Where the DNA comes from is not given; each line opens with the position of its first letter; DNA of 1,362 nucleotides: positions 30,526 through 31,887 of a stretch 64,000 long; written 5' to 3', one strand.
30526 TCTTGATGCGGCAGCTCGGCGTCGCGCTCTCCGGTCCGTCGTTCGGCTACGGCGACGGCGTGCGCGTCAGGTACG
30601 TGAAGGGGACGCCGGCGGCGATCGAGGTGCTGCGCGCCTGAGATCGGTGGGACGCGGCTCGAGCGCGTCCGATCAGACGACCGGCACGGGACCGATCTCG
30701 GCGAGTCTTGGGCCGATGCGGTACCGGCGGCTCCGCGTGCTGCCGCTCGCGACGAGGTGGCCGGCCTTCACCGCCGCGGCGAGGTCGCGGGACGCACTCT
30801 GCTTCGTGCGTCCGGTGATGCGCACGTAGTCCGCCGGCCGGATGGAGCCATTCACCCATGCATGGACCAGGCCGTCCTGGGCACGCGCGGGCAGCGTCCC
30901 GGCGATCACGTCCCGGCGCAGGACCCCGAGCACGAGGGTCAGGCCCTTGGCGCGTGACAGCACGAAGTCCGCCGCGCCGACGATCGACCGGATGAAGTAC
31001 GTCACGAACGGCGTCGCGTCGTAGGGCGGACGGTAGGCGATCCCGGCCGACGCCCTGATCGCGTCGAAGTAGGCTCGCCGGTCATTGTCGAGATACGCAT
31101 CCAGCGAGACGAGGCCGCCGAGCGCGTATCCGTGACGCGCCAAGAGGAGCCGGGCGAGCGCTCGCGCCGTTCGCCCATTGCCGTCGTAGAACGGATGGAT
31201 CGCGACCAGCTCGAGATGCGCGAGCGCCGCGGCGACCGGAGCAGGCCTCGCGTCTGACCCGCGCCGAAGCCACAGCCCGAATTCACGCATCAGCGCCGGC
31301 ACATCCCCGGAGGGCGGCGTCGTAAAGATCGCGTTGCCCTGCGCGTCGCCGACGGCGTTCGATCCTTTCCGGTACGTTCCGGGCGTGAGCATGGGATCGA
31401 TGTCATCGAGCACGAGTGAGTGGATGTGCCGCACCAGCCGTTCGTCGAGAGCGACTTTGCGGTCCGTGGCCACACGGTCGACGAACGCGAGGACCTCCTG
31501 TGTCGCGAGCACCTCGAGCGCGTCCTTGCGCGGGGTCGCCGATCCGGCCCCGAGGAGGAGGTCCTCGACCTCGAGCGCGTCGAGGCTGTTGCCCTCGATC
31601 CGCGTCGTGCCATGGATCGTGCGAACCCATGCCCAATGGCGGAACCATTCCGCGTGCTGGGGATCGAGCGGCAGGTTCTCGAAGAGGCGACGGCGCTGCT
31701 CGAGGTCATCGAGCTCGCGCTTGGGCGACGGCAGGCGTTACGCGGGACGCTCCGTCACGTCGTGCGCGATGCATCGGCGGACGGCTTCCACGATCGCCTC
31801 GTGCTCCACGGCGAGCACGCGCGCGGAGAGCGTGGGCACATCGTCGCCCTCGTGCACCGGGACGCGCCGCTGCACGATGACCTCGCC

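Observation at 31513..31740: Fic gene: conserved N-terminal domain encoded in-frame directly after the purN stop codon, with no canonical start codon for 75 codons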

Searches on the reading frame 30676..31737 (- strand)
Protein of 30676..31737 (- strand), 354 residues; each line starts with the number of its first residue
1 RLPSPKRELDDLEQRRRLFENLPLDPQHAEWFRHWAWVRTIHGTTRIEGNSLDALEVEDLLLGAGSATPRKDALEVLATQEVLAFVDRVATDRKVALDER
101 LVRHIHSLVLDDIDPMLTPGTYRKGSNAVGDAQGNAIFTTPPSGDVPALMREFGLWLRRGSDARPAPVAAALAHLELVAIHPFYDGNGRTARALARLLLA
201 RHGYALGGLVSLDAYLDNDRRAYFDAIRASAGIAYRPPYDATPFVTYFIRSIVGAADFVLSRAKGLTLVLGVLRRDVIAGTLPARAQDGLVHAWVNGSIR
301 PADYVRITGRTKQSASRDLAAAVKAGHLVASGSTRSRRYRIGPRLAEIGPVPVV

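Call 4: search_protein_families(library=pfam, proteins=[window:30676-31737:-], max_evalue=0.01)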
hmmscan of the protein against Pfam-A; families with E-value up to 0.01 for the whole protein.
window:30676-31737:- (354 aa): 1 family
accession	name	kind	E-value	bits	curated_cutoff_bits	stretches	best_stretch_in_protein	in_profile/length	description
PF02661.23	Fic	-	6.2e-19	69.1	24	1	97-199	2-93/93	Fic/DOC family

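Call 5: find_homologous_proteins(query=window:30676-31737:-, max_evalue=0.00001)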
Query window:30676-31737:- (354 aa): 944 proteins with E <= 0.00001 among 8000 candidates; the best 120 are listed.
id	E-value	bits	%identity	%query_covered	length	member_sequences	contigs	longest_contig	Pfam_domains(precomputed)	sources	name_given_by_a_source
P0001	2.3e-204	697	88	100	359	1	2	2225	PF02661.24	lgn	-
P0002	8.7e-202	688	88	100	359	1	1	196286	PF02661.24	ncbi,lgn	-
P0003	2.4e-198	677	87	99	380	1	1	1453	PF02661.24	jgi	jgi:Fic family protein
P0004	5.3e-197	672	87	100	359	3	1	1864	PF02661.24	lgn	-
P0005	5.5e-191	653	85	98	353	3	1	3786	PF02661.24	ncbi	-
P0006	7.0e-191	652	83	99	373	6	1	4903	PF02661.24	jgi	jgi:Fic family protein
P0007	1.8e-187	641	83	97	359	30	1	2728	PF02661.24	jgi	-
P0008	2.5e-186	637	85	95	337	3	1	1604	PF02661.24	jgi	-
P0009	1.7e-184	631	83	97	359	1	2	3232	PF02661.24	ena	-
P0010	7.6e-182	622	81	99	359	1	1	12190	PF02661.24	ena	-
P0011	2.1e-180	618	79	99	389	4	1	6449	PF02661.24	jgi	-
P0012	6.8e-179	613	79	98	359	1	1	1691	PF02661.24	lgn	-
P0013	5.0e-177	607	77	99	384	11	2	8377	PF02661.24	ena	-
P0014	3.0e-175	601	100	79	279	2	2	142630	PF02661.24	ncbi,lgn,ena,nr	ncbi:MAG TPA: Fic family protein [Candidatus Limnocylindria bacterium]|nr:Fic family protein [Candid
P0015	4.4e-172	590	76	99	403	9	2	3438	PF02661.24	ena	-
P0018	3.9e-158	544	83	83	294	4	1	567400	PF02661.24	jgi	jgi:Fic family protein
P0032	1.1e-137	477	72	83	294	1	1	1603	PF02661.24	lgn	-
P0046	6.8e-132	458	63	97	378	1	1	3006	PF02661.24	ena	-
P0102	6.9e-127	442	76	74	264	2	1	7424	PF02661.24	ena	-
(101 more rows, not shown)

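Call 8: find_encoding_contigs(protein=P0002, flank=4000, max_places=3)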
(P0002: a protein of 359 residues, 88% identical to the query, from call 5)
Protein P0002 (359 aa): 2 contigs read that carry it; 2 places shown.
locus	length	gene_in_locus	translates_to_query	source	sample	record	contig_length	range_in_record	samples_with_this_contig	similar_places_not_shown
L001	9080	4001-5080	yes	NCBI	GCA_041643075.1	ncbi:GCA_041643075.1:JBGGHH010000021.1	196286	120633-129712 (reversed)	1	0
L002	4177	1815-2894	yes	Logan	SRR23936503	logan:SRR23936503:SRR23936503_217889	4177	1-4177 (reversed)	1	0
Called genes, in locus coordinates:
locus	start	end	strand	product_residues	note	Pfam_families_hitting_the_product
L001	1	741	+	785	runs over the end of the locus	PF18072:FGAR-AT_linker, PF00586:AIRS, PF02769:AIRS_C, PF00586:AIRS, PF02769:AIRS_C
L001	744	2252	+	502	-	PF13522:GATase_6, PF13537:GATase_7, PF00156:Pribosyltran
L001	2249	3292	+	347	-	PF00586:AIRS, PF02769:AIRS_C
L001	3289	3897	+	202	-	PF00551:Formyl_trans_N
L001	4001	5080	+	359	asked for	PF02661:Fic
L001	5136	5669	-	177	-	PF00300:His_Phos_1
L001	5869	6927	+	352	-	PF01370:Epimerase, PF04321:RmlD_sub_bind (weak), PF07993:NAD_binding_4 (weak), PF16363:GDP_Man_Dehyd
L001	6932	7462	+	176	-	PF17032:Zn_ribbon_15 (faint), PF18912:DZR_2 (faint), PF12773:DZR, PF13240:Zn_Ribbon_1 (faint), PF13248:Zn_ribbon_3 (weak)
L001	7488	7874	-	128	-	-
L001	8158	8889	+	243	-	PF20582:UPF0758_N, PF04002:RadC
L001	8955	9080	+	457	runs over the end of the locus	PF00877:NLPC_P60 (faint)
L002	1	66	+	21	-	?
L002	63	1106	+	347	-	PF00586:AIRS, PF02769:AIRS_C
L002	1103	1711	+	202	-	PF00551:Formyl_trans_N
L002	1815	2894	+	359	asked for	PF02661:Fic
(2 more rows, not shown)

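Call 9: find_encoding_contigs(protein=P0014, flank=4000, max_places=4)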
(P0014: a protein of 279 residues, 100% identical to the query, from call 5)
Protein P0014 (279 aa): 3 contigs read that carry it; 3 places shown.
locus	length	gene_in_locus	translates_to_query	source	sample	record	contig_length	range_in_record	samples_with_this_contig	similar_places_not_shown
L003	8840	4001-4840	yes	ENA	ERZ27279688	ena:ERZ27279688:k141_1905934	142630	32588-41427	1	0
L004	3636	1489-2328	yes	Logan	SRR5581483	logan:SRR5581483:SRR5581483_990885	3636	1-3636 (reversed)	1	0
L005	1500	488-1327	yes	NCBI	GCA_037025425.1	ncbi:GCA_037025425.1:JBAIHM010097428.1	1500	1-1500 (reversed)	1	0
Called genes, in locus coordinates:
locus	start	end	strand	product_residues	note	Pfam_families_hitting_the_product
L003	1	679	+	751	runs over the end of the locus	PF18072:FGAR-AT_linker, PF00586:AIRS, PF02769:AIRS_C, PF00586:AIRS, PF02769:AIRS_C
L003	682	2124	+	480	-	PF13522:GATase_6, PF13537:GATase_7, PF00156:Pribosyltran (weak)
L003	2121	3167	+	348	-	PF00586:AIRS, PF02769:AIRS_C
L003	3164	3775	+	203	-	PF00551:Formyl_trans_N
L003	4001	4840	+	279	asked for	PF02661:Fic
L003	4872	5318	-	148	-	PF00300:His_Phos_1 (weak)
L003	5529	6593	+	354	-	PF01370:Epimerase, PF04321:RmlD_sub_bind (weak), PF07993:NAD_binding_4, PF16363:GDP_Man_Dehyd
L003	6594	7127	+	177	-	PF17032:Zn_ribbon_15 (faint), PF13248:Zn_ribbon_3 (faint), PF18912:DZR_2 (faint), PF12773:DZR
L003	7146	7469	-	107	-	-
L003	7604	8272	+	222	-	PF20582:UPF0758_N, PF04002:RadC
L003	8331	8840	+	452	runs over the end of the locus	-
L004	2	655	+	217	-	?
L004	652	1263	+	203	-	PF00551:Formyl_trans_N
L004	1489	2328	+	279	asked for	PF02661:Fic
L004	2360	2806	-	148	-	PF00300:His_Phos_1 (weak)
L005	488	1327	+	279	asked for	PF02661:Fic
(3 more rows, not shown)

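Call 12: find_related_loci(query=window:30676-31737:-, collection=genome_contigs, flank=2500)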
Query window:30676-31737:- (354 aa) in genome_contigs; peptide patterns used: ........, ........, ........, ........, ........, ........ (x = any residue, [..] = any of these).
600 stretches matched a pattern (row limit reached: there are more); 537 encode a relative of the query (tblastn E <= 1e-3); the best 80 are kept; 80 distinct loci.
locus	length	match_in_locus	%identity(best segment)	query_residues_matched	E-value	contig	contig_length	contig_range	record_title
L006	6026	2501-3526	67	8-349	9e-147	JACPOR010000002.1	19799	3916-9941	MAG: Chloroflexi bacterium isolate NC_groundwater_606_Pr5_B-0.1um_69_11 alan_book_18_scaffold_207346, whole genome shotg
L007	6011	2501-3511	66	9-346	7e-139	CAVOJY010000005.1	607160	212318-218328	MAG: uncultured Chloroflexia bacterium isolate MFD00032.bin.2.2 genome assembly, contig: contig_48579, whole genome shot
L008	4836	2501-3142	65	130-343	4e-83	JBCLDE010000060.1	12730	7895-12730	Candidatus Limnocylindrales bacterium isolate SLM_LV1_BS-K20 Node_60_length_12730_cov_17.508350, whole genome shotgun se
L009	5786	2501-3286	34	7-268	5e-38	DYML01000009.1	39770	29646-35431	MAG TPA_asm: Anaerolinea thermophila isolate SulCav_FS06-10_51_17 SulCav_FS06_10_360_length_39770_cov_12_105099, whole g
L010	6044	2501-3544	33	3-348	2e-37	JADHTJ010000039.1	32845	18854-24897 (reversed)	MAG: Anaerolineales bacterium isolate BS150m-G17 BS-150m-C1091, whole genome shotgun sequence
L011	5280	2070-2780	30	24-253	2e-23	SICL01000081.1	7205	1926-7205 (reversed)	MAG: Candidatus Taenariivivens baikalensis isolate Baikal-deep-G204 BACOMB-C48606, whole genome shotgun sequence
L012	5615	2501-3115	30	8-204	8e-19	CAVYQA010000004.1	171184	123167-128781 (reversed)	MAG: Chitinophagales bacterium isolate MFD09222.bin.1.18 genome assembly, contig: contig_129188, whole genome shotgun se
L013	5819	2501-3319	28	18-268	7e-19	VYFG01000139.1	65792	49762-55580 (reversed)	MAG: Gammaproteobacteria bacterium isolate SB0677_bin_2 NODE_163_length_65792_cov_22.104355, whole genome shotgun sequen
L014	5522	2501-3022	31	42-205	6e-18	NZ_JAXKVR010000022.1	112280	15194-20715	Flavobacterium psychraquaticum strain LB-N7 Contig22, whole genome shotgun sequence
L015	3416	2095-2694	26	138-341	7e-18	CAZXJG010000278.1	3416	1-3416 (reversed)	MAG TPA_asm: uncultured Melioribacteraceae bacterium isolate binchicken_co159_36 genome assembly, contig: NODE_17849_len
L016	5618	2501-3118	28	7-204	1e-17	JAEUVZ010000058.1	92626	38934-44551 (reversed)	MAG: Flavipsychrobacter sp. isolate new MAG-394 k141_586660, whole genome shotgun sequence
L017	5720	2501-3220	26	23-276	3e-17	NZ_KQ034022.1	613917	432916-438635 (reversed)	Lactobacillus melliventris strain Hma8 Hma8_scaffold4, whole genome shotgun sequence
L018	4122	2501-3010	27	44-204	4e-17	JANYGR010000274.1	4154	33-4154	MAG: Bacteroidetes bacterium isolate 341R_metabinner_52 341R_k141_1114117, whole genome shotgun sequence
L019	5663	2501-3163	29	120-339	6e-17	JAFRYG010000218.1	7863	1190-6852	MAG: Proteobacteria bacterium isolate RGIG2907 Goat_Omasum.Co__c2479892, whole genome shotgun sequence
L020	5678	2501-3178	28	43-268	1e-16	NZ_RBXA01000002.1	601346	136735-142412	Flavobacterium limicola strain DSM 15094 Ga0131128_102, whole genome shotgun sequence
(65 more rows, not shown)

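Call 13: find_related_loci(query=window:30676-31737:-, collection=metagenome_contigs, flank=1500)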
Query window:30676-31737:- (354 aa) in metagenome_contigs; peptide patterns used: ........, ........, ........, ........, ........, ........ (x = any residue, [..] = any of these).
599 stretches matched a pattern (row limit reached: there are more); 549 encode a relative of the query (tblastn E <= 1e-3); the best 80 are kept; 80 distinct loci.
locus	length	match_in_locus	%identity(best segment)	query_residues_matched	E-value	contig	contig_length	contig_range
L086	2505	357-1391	84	9-353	0e+0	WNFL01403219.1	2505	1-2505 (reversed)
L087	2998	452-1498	79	6-354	0e+0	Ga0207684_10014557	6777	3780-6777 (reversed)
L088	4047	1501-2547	77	6-354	1e-176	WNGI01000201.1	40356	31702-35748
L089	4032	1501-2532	63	9-353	5e-134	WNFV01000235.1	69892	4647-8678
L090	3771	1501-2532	62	9-353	1e-132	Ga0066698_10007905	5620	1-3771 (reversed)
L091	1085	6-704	64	122-354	4e-96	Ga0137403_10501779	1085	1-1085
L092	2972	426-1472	31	3-348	1e-40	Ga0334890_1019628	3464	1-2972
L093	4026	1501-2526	34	7-344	3e-39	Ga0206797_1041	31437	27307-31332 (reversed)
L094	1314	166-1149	29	16-345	2e-38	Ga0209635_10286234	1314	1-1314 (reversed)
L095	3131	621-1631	31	9-343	3e-36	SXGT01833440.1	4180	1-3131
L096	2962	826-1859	32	3-348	1e-33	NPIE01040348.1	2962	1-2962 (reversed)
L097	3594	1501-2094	32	68-271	4e-28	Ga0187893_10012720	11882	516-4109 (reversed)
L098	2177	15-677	32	132-348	7e-24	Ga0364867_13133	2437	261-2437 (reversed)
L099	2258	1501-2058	34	44-227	2e-22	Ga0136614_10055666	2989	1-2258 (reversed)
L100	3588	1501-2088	30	16-235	2e-21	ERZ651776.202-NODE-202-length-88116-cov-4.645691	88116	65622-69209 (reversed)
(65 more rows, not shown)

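Call 14: find_encoding_contigs(protein=P0018, flank=2500, max_places=2)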
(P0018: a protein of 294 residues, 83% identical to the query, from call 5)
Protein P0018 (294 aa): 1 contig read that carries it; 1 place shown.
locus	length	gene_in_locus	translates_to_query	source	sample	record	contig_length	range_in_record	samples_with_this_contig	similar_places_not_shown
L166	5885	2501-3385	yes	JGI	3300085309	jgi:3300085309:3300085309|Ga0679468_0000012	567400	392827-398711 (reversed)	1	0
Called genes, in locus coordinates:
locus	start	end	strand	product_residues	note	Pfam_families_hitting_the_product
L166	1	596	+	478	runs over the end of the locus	PF13522:GATase_6, PF13537:GATase_7, PF00156:Pribosyltran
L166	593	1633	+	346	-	PF00586:AIRS, PF02769:AIRS_C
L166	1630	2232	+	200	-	PF00551:Formyl_trans_N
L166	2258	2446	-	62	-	-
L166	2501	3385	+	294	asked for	PF02661:Fic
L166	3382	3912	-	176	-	PF00300:His_Phos_1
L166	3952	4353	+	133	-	PF08327:AHSA1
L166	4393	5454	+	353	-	PF01370:Epimerase, PF02719:Polysacc_synt_2 (faint), PF04321:RmlD_sub_bind (weak), PF07993:NAD_binding_4 (weak), PF16363:GDP_Man_Dehyd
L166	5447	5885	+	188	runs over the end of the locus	PF17032:Zn_ribbon_15 (faint), PF18912:DZR_2 (faint), PF12773:DZR, PF13240:Zn_Ribbon_1 (faint), PF13248:Zn_ribbon_3 (weak)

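Call 15: find_encoding_contigs(protein=P0005, flank=2500, max_places=2)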
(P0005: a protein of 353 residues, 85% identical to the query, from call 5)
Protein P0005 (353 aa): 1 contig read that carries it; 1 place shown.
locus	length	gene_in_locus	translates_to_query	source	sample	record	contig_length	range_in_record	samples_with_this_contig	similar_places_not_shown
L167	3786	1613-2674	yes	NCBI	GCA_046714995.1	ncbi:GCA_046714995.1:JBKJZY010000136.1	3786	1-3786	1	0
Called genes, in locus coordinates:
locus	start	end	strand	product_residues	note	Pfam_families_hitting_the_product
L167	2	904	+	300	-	?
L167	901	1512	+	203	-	PF00551:Formyl_trans_N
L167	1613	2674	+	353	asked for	PF02661:Fic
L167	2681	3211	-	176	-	PF00300:His_Phos_1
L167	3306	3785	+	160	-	?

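Call 16: find_encoding_contigs(protein=P0004, flank=2500, max_places=2)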
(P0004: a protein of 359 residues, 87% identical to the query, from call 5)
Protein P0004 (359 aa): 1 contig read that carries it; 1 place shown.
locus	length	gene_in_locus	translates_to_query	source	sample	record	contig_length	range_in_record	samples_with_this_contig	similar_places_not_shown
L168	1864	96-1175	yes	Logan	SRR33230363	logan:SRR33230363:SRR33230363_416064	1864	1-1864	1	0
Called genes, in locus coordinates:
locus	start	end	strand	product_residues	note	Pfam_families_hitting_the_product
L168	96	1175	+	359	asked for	PF02661:Fic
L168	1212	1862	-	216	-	?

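Call 17: find_encoding_contigs(protein=P0001, flank=2500, max_places=2)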
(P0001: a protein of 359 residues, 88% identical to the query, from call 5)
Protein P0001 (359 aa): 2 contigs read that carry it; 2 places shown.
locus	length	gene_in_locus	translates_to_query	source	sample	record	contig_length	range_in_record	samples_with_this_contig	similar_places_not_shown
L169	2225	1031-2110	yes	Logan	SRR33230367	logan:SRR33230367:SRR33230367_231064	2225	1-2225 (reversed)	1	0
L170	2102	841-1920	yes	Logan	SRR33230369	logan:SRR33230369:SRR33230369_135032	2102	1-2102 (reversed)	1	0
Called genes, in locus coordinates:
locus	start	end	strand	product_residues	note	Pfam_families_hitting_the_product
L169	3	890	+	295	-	?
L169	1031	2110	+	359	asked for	PF02661:Fic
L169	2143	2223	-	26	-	?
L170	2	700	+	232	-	?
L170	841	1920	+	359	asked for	PF02661:Fic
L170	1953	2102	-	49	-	?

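Call 28: find_encoding_contigs(protein=P0006, flank=1500, max_places=1)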
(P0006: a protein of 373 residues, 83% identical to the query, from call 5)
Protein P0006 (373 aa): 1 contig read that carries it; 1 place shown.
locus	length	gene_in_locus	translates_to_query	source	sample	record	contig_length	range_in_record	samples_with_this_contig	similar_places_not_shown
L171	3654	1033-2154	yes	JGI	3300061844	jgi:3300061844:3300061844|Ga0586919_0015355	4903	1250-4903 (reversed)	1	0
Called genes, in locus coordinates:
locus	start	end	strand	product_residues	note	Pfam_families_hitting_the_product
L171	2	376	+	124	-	?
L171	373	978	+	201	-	PF00551:Formyl_trans_N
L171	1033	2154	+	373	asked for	PF02661:Fic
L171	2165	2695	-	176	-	PF00300:His_Phos_1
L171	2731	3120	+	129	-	PF08327:AHSA1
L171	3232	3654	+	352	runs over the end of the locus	PF01370:Epimerase, PF02719:Polysacc_synt_2 (faint), PF04321:RmlD_sub_bind (weak), PF07993:NAD_binding_4, PF16363:GDP_Man_Dehyd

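Call 29: find_encoding_contigs(protein=P0015, flank=1500, max_places=1)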
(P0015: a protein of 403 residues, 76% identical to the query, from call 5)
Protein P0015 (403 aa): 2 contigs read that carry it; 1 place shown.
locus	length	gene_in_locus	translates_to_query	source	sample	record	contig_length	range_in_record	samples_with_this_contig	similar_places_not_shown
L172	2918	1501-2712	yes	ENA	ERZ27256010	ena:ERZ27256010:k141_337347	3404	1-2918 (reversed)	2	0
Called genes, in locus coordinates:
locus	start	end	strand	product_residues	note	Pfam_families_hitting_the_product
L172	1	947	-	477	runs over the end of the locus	?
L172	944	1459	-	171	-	PF04542:Sigma70_r2, PF08281:Sigma70_r4_2, PF04545:Sigma70_r4 (weak)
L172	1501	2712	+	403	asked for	PF02661:Fic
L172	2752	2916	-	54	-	?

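Call 30: find_encoding_contigs(protein=P0102, flank=1500, max_places=1)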
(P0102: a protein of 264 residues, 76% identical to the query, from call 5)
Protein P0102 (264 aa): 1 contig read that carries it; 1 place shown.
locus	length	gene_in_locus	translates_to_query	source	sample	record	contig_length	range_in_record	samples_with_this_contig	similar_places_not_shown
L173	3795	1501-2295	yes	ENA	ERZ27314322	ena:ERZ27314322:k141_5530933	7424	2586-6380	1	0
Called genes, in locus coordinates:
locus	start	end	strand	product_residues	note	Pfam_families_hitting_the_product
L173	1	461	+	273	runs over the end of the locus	PF13489:Methyltransf_23 (weak), PF08241:Methyltransf_11, PF13649:Methyltransf_25 (weak)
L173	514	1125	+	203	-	PF00551:Formyl_trans_N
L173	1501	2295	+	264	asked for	PF02661:Fic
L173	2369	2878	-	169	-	-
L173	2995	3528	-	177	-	PF00300:His_Phos_1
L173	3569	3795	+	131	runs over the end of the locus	PF08327:AHSA1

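Call 31: find_encoding_contigs(protein=P0032, flank=1500, max_places=1)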
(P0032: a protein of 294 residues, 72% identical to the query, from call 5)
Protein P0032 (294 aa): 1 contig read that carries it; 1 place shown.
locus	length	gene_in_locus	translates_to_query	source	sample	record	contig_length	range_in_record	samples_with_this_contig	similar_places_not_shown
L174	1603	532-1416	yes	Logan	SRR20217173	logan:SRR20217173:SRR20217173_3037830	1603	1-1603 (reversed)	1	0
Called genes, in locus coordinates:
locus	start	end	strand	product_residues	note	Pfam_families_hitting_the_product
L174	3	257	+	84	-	?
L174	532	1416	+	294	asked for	PF02661:Fic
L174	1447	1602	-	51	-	?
